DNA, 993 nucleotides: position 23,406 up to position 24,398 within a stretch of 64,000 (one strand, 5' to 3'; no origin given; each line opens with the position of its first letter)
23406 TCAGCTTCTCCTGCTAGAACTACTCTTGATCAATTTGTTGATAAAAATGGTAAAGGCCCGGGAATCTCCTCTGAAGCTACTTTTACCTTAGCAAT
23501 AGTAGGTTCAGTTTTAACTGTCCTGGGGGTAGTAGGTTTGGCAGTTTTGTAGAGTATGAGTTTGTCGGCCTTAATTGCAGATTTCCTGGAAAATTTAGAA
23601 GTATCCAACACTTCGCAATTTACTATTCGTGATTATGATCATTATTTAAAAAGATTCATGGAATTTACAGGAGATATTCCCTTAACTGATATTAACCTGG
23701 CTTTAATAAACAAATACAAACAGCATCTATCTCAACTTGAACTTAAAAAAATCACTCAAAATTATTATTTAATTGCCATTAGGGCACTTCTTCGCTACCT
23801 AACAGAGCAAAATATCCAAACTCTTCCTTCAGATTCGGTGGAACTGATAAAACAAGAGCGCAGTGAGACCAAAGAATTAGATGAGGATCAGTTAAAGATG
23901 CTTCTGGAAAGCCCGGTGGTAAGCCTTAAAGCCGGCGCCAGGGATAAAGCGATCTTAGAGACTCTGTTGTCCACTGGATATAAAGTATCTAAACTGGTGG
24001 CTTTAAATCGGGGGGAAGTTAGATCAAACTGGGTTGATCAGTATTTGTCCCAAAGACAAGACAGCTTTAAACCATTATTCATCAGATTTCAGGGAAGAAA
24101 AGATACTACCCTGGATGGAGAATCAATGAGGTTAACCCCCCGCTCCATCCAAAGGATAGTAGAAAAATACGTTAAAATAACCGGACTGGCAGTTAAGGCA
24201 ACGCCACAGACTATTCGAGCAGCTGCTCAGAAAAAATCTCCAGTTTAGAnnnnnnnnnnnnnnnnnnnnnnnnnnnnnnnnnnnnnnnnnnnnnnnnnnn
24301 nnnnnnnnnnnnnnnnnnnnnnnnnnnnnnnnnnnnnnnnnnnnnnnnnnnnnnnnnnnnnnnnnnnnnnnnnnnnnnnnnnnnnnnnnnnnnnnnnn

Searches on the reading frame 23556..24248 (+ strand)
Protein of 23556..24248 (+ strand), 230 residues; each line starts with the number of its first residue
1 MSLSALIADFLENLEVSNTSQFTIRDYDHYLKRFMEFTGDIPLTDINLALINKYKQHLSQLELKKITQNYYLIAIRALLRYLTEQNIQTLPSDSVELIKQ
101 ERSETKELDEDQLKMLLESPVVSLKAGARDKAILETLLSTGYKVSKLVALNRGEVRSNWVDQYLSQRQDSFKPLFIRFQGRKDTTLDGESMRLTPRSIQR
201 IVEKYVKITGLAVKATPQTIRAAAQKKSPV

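Call 3: search_protein_families(library=pfam, proteins=[window:23556-24248:+], max_evalue=0.01)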
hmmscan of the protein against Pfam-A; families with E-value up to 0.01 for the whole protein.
window:23556-24248:+ (230 aa): 4 families
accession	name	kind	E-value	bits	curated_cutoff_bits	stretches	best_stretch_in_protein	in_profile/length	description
PF13102.12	Phage_int_SAM_5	-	1.7e-10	41.6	22.3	1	4-84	3-84/98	Phage integrase SAM-like domain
PF02899.23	Phage_int_SAM_1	-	2.5e-08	34.5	22.3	1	7-85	1-82/83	Phage integrase, N-terminal SAM-like domain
PF13495.12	Phage_int_SAM_4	-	3.5e-07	31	27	1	6-87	1-83/85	Phage integrase, N-terminal SAM-like domain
PF00589.27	Phage_integrase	-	0.00036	20.8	27.1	0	107-155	2-49/172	Phage integrase family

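Call 11: find_homologous_proteins(query=window:23556-24248:+, max_evalue=0.001)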
Query window:23556-24248:+ (230 aa): 1704 proteins with E <= 0.001 among 2310 candidates; the best 120 are listed.
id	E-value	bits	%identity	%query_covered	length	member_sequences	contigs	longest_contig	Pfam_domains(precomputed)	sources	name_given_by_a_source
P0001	8.8e-141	484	100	100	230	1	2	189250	PF13495.13,PF13102.13,PF02899.24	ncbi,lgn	-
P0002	2.7e-79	284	63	96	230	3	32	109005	PF13495.13,PF13102.13,PF00589.28,PF02899.24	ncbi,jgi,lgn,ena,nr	ncbi:TPA: hypothetical protein DD690_02725 [Candidatus Daviesbacteria bacterium]|nr:MAG: hypothetica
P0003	3.4e-79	283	64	96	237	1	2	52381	PF13495.13,PF13102.13,PF00589.28,PF02899.24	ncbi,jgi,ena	-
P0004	8.1e-78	279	62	96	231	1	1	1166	PF13495.13,PF13102.13,PF00589.28,PF02899.24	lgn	-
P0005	1.1e-75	272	59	98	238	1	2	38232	PF13495.13,PF13102.13,PF00589.28,PF02899.24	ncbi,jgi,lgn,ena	-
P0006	6.3e-75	269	63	96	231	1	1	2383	PF13495.13,PF13102.13,PF02899.24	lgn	-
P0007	6.4e-74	266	59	96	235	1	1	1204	PF13495.13,PF13102.13,PF00589.28,PF02899.24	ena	-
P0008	6.8e-74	266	59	100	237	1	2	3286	PF13495.13,PF13102.13,PF00589.28,PF02899.24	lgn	-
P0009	1.5e-73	265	57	99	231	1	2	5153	PF13495.13,PF13102.13,PF00589.28,PF02899.24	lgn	-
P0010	1.6e-73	265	59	96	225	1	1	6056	PF13495.13,PF13102.13,PF00589.28,PF02899.24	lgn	-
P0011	2.2e-73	264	61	96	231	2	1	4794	PF13495.13,PF13102.13,PF00589.28,PF02899.24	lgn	-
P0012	9.7e-73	262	58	96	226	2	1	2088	PF13495.13,PF13102.13,PF00589.28,PF02899.24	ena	-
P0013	1.2e-72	262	57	99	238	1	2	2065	PF13495.13,PF13102.13,PF00589.28,PF02899.24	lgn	-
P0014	2.2e-72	261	60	96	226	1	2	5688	PF13495.13,PF13102.13,PF00589.28,PF02899.24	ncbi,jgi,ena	-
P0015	2.9e-72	261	61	96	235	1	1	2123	PF13495.13,PF13102.13,PF00589.28,PF02899.24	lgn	-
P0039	9.5e-68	246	52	97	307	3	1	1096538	PF13495.13,PF13102.13,PF00589.28,PF02899.24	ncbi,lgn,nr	ncbi:MAG: tyrosine-type recombinase/integrase [Candidatus Daviesbacteria bacterium]|nr:tyrosine-type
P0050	1.2e-66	242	56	100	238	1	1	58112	PF13495.13,PF13102.13,PF00589.28,PF02899.24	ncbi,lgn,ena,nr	ncbi:MAG: putative Tyrosine recombinase xerD [Microgenomates group bacterium Gr01-1014_7]|nr:MAG: pu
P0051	1.2e-66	242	53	96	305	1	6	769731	PF13495.13,PF13102.13,PF00589.28,PF02899.24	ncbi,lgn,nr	ncbi:tyrosine-type recombinase/integrase [Candidatus Daviesbacteria bacterium]|nr:tyrosine-type reco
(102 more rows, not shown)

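Call 12: find_encoding_contigs(protein=window:23556-24248:+, flank=10000, max_places=6)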
Protein window:23556-24248:+ (230 aa): 2 contigs read that carry it; 2 places shown.
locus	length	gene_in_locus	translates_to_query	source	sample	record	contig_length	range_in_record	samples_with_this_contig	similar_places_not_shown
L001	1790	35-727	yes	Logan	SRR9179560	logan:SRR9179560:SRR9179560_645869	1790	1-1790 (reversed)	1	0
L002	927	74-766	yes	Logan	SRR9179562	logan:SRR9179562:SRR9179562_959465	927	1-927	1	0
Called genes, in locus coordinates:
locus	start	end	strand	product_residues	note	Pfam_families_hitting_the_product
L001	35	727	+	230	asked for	PF02899:Phage_int_SAM_1, PF13102:Phage_int_SAM_5, PF13495:Phage_int_SAM_4 (weak)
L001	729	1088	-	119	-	PF04020:Phage_holin_4_2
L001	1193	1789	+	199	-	?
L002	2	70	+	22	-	?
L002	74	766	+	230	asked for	PF02899:Phage_int_SAM_1, PF13102:Phage_int_SAM_5, PF13495:Phage_int_SAM_4 (weak)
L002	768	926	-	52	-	?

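Call 15: find_related_loci(query=A1, collection=genome_contigs, flank=10000)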
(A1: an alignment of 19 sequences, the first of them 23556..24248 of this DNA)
Query A1 (230 aa) in genome_contigs; peptide patterns used: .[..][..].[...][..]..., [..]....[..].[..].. (x = any residue, [..] = any of these).
343 stretches matched a pattern; 296 encode a relative of the query (tblastn E <= 1e-3); the best 80 are kept; 80 distinct loci.
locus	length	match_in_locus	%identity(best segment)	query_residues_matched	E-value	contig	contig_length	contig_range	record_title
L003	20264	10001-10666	63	1-221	9e-88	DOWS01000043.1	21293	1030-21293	MAG TPA_asm: Candidatus Daviesbacteria bacterium isolate UBA9644 contig_24714, whole genome shotgun sequence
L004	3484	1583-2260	56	1-224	2e-80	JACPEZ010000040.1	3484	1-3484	MAG: Candidatus Daviesbacteria bacterium isolate NC_groundwater_348_Ag_B-0.1um_41_18 GD18-4_B1_scaffold_730579, whole ge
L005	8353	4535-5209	60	1-223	7e-80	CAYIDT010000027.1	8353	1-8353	MAG TPA_asm: uncultured Gammaproteobacteria bacterium isolate ERP119705_co1_249 genome assembly, contig: NODE_12816_leng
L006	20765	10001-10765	52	1-223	2e-77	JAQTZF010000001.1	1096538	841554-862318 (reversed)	MAG: Candidatus Daviesbacteria bacterium isolate STC_54 NODE_2_length_1096538_cov_10.617223_Sandtown_C, whole genome sho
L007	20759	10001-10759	53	1-221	2e-77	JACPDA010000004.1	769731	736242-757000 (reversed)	MAG: Candidatus Daviesbacteria bacterium isolate NC_groundwater_297_Ag_B-0.1um_41_14 S7_GD2017_3_B1_scaffold_1, whole ge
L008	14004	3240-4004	52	1-223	2e-76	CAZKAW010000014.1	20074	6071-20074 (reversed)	MAG TPA_asm: uncultured Gammaproteobacteria bacterium isolate binchicken_co38_470 genome assembly, contig: NODE_5628_len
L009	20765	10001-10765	51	1-223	5e-76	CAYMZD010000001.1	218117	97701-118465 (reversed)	MAG TPA_asm: uncultured Gammaproteobacteria bacterium isolate binchicken_co110_145 genome assembly, contig: NODE_135_len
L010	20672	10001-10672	57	1-221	2e-76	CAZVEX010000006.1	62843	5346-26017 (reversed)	MAG TPA_asm: uncultured Gammaproteobacteria bacterium isolate binchicken_co38_210 genome assembly, contig: NODE_1112_len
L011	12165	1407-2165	51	1-221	2e-75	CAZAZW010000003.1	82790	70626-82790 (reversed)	MAG TPA_asm: uncultured Gammaproteobacteria bacterium isolate SRP090828_co2_161 genome assembly, contig: NODE_112_length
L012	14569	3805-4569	51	1-223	8e-75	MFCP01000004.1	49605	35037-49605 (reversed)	MAG: Candidatus Daviesbacteria bacterium RIFCSPHIGHO2_01_FULL_40_11 rifcsphigho2_01_scaffold_1190, whole genome shotgun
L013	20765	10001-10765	51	1-223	8e-75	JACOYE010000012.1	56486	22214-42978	MAG: Candidatus Microgenomates bacterium isolate NC_groundwater_171_Ag_S-0.1um_39_14 S4_GD2017_2_S1_scaffold_296, whole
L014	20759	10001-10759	53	1-221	8e-75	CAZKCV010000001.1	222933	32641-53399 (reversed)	MAG TPA_asm: uncultured Gammaproteobacteria bacterium isolate binchicken_co251_142 genome assembly, contig: NODE_86_leng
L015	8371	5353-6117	52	1-223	2e-74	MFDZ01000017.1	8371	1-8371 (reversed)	MAG: Candidatus Daviesbacteria bacterium RIFCSPLOWO2_02_FULL_41_8 rifcsplowo2_02_scaffold_15112, whole genome shotgun se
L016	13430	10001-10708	56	1-229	1e-74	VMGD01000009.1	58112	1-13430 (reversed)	MAG: Microgenomates group bacterium Gr01-1014_7 G01um10147_scaffold_213, whole genome shotgun sequence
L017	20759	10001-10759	53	1-221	2e-74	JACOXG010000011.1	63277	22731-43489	MAG: Candidatus Daviesbacteria bacterium isolate NC_groundwater_147_Ag_S-0.1um_38_19 S4_GD2017_2_S1_scaffold_457, whole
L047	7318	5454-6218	49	1-223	2e-70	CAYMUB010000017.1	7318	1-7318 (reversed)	MAG TPA_asm: uncultured Gammaproteobacteria bacterium isolate binchicken_co203_488 genome assembly, contig: k141_4005034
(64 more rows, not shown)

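Call 20: search_protein_families(library=ncbifam, proteins=[window:23556-24248:+, P0039, P0051], max_evalue=0.00001)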
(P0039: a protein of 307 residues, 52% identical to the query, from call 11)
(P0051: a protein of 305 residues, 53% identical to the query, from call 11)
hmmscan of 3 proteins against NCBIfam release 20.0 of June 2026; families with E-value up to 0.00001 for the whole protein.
window:23556-24248:+ (230 aa): 5 families
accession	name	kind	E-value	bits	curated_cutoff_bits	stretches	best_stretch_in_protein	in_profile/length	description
NF040815.2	recomb_XerA_Arch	equivalog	1.1e-22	80.9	220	1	9-155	2-139/263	site-specific tyrosine recombinase/integron integrase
TIGR02225.1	recomb_XerD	equivalog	1.5e-22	80.2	329.6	1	9-156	2-152/290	site-specific tyrosine recombinase XerD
TIGR02224.1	recomb_XerC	equivalog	3.1e-20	72.8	335.15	1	9-155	2-155/295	tyrosine recombinase XerC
NF001399.0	PRK00283.1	subfamily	8.9e-20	71.1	279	1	4-157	6-163/300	tyrosine recombinase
NF002331.0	PRK01287.1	subfamily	4.3e-15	55.5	371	1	2-154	25-188/365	site-specific tyrosine recombinase XerC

P0039 (307 aa): 12 families
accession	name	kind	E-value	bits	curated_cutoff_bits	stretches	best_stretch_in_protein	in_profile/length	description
TIGR02224.1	recomb_XerC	equivalog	5.7e-74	249.1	335.15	1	9-304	2-293/295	tyrosine recombinase XerC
TIGR02225.1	recomb_XerD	equivalog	6.2e-73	245.6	329.6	1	9-302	2-288/290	site-specific tyrosine recombinase XerD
NF001399.0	PRK00283.1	subfamily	1.2e-69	234.8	279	1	4-302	6-297/300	tyrosine recombinase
NF040815.2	recomb_XerA_Arch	equivalog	1.3e-65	221.6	220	1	9-296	2-262/263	site-specific tyrosine recombinase/integron integrase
NF002331.0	PRK01287.1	subfamily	1.9e-59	201.5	371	1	2-305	25-329/365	site-specific tyrosine recombinase XerC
NF003462.0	PRK05084.1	equivalog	6.1e-35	120.6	267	1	137-298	196-354/360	tyrosine recombinase XerS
TIGR02249.1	integrase_gron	subfamily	2.2e-34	119.3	265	2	225-297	237-309/315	integron integrase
NF011946.0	PRK15417.1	equivalog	1.2e-22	80.5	435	1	229-291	256-318/337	integron integrase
NF007371.0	PRK09871.1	subfamily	7.6e-10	38.7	222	1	133-288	23-174/198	tyrosine-type DNA invertase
NF007370.0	PRK09870.1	subfamily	9.9e-09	35.1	221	1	114-288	11-179/200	tyrosine-type DNA invertase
NF041502.1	integrase_1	equivalog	5.2e-07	28.8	350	0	234-298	306-370/484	site-specific integrase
NF040693.1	recomb_GmtY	equivalog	1.3e-06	27.9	340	0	229-293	377-437/441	gamma-mobile-trio recombinase GmtY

P0051 (305 aa): 12 families
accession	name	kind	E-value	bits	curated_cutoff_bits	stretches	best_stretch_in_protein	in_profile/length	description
TIGR02224.1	recomb_XerC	equivalog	3e-72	243.5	335.15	1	9-302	2-291/295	tyrosine recombinase XerC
TIGR02225.1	recomb_XerD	equivalog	7.5e-71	238.8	329.6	1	9-302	2-288/290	site-specific tyrosine recombinase XerD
NF001399.0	PRK00283.1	subfamily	1.2e-68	231.6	279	1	4-302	6-297/300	tyrosine recombinase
NF040815.2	recomb_XerA_Arch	equivalog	2.1e-64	217.6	220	1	9-296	2-262/263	site-specific tyrosine recombinase/integron integrase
NF002331.0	PRK01287.1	subfamily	7.6e-55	186.3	371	1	2-303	25-327/365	site-specific tyrosine recombinase XerC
NF003462.0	PRK05084.1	equivalog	5.7e-37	127.3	267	1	136-296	195-352/360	tyrosine recombinase XerS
TIGR02249.1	integrase_gron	subfamily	7.7e-36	124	265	2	203-297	214-309/315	integron integrase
NF011946.0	PRK15417.1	equivalog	7.7e-21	74.6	435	1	228-292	255-319/337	integron integrase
NF007370.0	PRK09870.1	subfamily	6.8e-10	38.9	221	1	114-289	11-180/200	tyrosine-type DNA invertase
NF007371.0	PRK09871.1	subfamily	1.1e-09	38.2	222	1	224-293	110-179/198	tyrosine-type DNA invertase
NF040693.1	recomb_GmtY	equivalog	3.7e-09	36.3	340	0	228-293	376-437/441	gamma-mobile-trio recombinase GmtY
NF041502.1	integrase_1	equivalog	3.5e-06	26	350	0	242-299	314-371/484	site-specific integrase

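Call 40: find_encoding_contigs(protein=P0050, flank=10000, max_places=3)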
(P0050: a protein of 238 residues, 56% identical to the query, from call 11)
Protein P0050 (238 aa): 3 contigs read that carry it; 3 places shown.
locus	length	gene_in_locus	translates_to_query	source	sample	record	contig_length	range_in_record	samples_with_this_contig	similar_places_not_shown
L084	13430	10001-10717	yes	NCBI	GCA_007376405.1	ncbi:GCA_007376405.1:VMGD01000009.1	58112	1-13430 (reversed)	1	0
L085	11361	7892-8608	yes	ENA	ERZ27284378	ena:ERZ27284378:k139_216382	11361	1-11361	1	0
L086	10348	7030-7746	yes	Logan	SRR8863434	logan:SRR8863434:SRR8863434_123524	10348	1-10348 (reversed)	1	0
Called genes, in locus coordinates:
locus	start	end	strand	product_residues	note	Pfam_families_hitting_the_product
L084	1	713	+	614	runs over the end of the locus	-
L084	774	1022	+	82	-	-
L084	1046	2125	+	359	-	PF17802:SpaA (faint), PF17210:SdrD_B, PF13620:CarboxypepD_reg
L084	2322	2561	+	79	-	-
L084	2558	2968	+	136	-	-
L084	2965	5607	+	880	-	-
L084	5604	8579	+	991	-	PF00404:Dockerin_1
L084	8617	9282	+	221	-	PF00963:Cohesin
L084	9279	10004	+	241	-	PF00963:Cohesin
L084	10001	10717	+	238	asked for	PF02899:Phage_int_SAM_1, PF13102:Phage_int_SAM_5, PF13495:Phage_int_SAM_4 (faint), PF00589:Phage_integrase (faint)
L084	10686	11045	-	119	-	PF04020:Phage_holin_4_2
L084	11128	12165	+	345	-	PF01510:Amidase_2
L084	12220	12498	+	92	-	-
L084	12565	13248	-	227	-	PF01797:Y1_Tnp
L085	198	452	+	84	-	-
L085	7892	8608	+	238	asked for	PF02899:Phage_int_SAM_1, PF13102:Phage_int_SAM_5, PF13495:Phage_int_SAM_4 (faint), PF00589:Phage_integrase (faint)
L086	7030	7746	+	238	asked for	PF02899:Phage_int_SAM_1, PF13102:Phage_int_SAM_5, PF13495:Phage_int_SAM_4 (faint), PF00589:Phage_integrase (faint)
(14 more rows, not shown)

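Call 49: predict_structure(alignment_id=A3)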
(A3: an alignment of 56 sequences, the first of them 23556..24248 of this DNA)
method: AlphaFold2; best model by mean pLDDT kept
length: 230 residues; sequences in the alignment: 56
mean_pLDDT: 91.7   pTM: 0.62
mean pLDDT of the five models: 91.7, 89.9, 88.1, 85.6, 84.7
residues with pLDDT >= 90: 183; 70-90: 37; 50-70: 8; < 50: 2
segments of 3 or more residues with pLDDT < 50: none
pLDDT, mean of each block of 10 residues (from residue 1): 94 95 97 97 94 96 93 97 94 90 72 94 95 95 94 94 93 91 90 95 94 86 72
secondary structure, 60 per line:
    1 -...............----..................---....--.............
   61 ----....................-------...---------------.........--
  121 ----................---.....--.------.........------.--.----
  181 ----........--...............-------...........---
elements in order: H3-16 H21-38 H48-60 H65-84 H110-118 H125-140 H144-148 H158-166 H185-191 H195-209 H217-227

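Call 53: fold_search(model_id=the predicted structure, library=pdb)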
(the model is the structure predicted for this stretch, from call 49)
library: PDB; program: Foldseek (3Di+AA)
matches with E <= 10: 112; with E <= 0.001: 29
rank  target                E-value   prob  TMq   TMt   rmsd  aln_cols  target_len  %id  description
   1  4a8e                  3.7e-08  1.00  0.43  0.38   8.3       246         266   21  The structure of a dimeric Xer recombinase from archaea (released 2012-12-05)
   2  5hxy_A                8.3e-08  1.00  0.41  0.34  11.9       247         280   21  Crystal structure of XerA recombinase (released 2017-02-01)
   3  5hxy_F                1.2e-07  1.00  0.42  0.37  11.7       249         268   20  Crystal structure of XerA recombinase (released 2017-02-01)
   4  5hxy_B                2.4e-07  1.00  0.45  0.38  12.2       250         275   20  Crystal structure of XerA recombinase (released 2017-02-01)
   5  5hxy_C                2.8e-07  1.00  0.44  0.37  11.9       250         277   20  Crystal structure of XerA recombinase (released 2017-02-01)
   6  5hxy_D                4.4e-07  1.00  0.42  0.36  11.9       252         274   19  Crystal structure of XerA recombinase (released 2017-02-01)
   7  2a3v_A                1.7e-06  1.00  0.51  0.40   8.7       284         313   15  Structural basis for broad DNA-specificity in integron recombination (released 2006-05-02)
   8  2a3v_C                5.3e-06  1.00  0.51  0.39   8.7       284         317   15  Structural basis for broad DNA-specificity in integron recombination (released 2006-05-02)
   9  2a3v_B                3.3e-05  1.00  0.50  0.39   9.0       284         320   13  Structural basis for broad DNA-specificity in integron recombination (released 2006-05-02)
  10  5j0n_E                3.4e-05  1.00  0.60  0.52   6.4       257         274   13  Lambda excision HJ intermediate (released 2017-02-08)
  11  1a0p                  3.4e-05  1.00  0.43  0.37  12.8       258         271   21  SITE-SPECIFIC RECOMBINASE, XERD (released 1998-03-18)
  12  1z1b_B                3.8e-05  1.00  0.63  0.44   5.7       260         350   13  Crystal structure of a lambda integrase dimer bound to a COC' core site (released 2005-06-28)
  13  1z1g_A                4.0e-05  1.00  0.58  0.42   6.9       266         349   14  Crystal structure of a lambda integrase tetramer bound to a Holliday junction (released 2005-06-28)
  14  1z19_A                4.2e-05  1.00  0.61  0.53   6.2       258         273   14  Crystal structure of a lambda integrase(75-356) dimer bound to a COC' core site (released 2005-06-28)
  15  1z1g_B                5.4e-05  1.00  0.60  0.44   6.3       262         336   14  Crystal structure of a lambda integrase tetramer bound to a Holliday junction (released 2005-06-28)
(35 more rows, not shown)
